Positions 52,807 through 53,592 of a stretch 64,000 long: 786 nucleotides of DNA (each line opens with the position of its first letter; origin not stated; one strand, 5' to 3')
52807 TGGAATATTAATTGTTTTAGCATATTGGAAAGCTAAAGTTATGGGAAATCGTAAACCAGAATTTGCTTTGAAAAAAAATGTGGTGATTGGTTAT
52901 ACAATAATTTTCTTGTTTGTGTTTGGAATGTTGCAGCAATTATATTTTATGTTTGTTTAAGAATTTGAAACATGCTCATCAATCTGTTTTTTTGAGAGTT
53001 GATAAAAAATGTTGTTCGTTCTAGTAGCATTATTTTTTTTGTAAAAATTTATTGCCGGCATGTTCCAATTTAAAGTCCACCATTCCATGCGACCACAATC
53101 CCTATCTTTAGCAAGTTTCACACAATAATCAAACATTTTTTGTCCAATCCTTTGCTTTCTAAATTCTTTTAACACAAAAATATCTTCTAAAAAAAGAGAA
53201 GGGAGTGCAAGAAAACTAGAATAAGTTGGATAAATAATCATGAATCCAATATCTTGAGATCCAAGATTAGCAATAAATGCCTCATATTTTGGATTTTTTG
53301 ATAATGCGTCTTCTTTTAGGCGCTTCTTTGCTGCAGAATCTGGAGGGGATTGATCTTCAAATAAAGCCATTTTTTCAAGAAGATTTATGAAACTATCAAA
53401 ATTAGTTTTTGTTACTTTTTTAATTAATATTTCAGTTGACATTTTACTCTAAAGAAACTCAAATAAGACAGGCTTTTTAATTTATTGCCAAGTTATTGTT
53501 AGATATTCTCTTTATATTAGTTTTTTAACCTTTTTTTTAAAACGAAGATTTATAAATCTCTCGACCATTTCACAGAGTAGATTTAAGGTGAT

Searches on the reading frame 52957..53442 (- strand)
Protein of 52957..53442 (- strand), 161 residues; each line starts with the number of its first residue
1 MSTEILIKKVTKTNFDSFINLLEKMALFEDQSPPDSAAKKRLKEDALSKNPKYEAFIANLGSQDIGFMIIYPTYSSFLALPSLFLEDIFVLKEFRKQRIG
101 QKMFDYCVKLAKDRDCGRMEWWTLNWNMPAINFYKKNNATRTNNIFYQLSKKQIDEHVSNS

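Call 23: search_protein_families(library=pfam, proteins=[window:52957-53442:-], max_evalue=0.01)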
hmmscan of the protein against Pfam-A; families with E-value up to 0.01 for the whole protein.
window:52957-53442:- (161 aa): 3 families
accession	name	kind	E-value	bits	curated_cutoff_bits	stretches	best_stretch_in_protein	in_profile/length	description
PF00583.31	Acetyltransf_1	-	1.9e-15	57.6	20.7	1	29-136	6-113/116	Acetyltransferase (GNAT) family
PF13508.13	Acetyltransf_7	-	7e-11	42.8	27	1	53-137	3-80/84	Acetyltransferase (GNAT) domain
PF13673.13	Acetyltransf_10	-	0.00031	21.2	23.6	1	41-136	21-104/128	Acetyltransferase (GNAT) domain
